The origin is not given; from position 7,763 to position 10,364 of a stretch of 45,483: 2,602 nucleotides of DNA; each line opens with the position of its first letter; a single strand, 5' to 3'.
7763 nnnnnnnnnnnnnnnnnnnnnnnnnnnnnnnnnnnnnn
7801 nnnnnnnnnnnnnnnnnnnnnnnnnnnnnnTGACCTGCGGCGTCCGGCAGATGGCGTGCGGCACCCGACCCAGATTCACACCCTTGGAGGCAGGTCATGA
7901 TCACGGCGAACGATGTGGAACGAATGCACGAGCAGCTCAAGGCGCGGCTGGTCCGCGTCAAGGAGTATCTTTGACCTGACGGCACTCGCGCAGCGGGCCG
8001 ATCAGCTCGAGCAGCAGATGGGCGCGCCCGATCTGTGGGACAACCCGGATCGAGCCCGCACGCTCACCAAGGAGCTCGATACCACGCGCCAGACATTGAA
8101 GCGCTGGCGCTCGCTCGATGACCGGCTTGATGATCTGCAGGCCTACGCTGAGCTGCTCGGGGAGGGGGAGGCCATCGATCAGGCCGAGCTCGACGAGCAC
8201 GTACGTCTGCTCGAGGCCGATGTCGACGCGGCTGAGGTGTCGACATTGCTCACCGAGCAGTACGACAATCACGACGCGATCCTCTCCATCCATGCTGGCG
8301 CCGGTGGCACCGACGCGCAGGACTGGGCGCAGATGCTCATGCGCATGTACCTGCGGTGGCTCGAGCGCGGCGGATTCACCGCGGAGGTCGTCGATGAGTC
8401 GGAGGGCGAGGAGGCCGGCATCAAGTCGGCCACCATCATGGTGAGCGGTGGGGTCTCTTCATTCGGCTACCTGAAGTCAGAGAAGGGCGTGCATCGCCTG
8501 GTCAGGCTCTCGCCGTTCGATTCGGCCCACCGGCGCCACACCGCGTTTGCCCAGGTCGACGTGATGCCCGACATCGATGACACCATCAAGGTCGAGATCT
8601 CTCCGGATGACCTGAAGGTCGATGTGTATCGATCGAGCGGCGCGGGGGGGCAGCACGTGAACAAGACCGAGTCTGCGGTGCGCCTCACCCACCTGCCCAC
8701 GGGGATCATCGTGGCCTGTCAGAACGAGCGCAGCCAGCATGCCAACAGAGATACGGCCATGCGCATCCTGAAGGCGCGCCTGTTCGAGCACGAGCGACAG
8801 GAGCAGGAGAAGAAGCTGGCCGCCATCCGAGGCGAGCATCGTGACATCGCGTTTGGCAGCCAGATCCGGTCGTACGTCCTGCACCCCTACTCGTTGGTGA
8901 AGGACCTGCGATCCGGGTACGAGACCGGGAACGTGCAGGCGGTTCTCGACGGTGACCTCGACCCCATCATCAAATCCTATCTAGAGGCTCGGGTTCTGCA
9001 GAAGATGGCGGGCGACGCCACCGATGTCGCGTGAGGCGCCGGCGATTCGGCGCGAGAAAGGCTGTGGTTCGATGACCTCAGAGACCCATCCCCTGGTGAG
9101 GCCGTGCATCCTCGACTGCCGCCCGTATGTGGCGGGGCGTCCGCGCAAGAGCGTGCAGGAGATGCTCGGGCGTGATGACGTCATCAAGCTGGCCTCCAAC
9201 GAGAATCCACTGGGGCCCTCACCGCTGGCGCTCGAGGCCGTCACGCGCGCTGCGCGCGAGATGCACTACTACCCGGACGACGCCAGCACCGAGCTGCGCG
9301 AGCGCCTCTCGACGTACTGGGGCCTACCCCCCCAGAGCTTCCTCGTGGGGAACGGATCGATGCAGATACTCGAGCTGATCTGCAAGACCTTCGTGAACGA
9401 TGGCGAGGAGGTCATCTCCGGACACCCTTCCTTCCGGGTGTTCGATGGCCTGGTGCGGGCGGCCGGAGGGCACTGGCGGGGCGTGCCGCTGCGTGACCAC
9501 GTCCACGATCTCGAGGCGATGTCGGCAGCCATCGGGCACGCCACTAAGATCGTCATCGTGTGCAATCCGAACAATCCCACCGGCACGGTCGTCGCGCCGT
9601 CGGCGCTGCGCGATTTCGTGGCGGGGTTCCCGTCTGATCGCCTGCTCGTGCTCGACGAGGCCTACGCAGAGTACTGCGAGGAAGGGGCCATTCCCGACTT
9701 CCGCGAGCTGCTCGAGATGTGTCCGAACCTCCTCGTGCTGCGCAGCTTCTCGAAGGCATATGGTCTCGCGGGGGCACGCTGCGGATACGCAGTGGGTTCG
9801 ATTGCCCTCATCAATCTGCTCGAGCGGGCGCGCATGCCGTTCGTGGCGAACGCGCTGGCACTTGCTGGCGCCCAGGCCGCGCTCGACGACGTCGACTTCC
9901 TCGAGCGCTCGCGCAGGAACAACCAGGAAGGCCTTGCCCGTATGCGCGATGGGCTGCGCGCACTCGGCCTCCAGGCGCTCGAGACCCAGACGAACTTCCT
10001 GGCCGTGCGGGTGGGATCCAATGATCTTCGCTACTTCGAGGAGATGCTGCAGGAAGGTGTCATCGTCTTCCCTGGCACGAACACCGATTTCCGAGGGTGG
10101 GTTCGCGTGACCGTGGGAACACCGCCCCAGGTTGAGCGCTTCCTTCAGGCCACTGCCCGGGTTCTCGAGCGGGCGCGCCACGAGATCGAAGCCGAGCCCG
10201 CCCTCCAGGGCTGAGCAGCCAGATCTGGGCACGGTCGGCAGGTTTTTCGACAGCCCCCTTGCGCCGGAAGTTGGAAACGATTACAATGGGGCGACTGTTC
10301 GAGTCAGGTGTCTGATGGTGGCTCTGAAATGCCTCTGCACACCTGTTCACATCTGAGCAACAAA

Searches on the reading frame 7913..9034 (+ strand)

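Call 40: search_protein_families(library=pfam, proteins=[window:7913-9034:+], max_evalue=0.01)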
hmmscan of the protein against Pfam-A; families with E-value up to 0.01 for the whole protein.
window:7913-9034:+ (373 aa): 3 families
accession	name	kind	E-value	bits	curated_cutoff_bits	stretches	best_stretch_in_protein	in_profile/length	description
PF03462.23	PCRF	-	3.1e-53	180.9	24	1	26-215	2-194/194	PCRF domain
PF00472.26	RF-1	-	4.1e-43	146.4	35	1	224-333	2-116/116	RF-1 domain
PF16326.10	ABC_tran_CTD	-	0.0044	17.6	32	1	22-63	17-58/69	ABC transporter C-terminal domain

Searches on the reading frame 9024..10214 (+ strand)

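Call 56: search_protein_families(library=pfam, proteins=[window:9024-10214:+], max_evalue=1)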
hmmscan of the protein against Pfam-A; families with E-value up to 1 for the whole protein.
window:9024-10214:+ (396 aa): 2 families
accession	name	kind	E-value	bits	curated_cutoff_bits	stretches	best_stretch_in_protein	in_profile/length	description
PF00155.27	Aminotran_1_2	-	7.5e-61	206.7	19.7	1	52-376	2-360/361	Aminotransferase class I and II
PF21306.2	TetR_C_40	-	0.01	16.7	27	1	188-223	39-74/117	Tetracyclin repressor-like, C-terminal domain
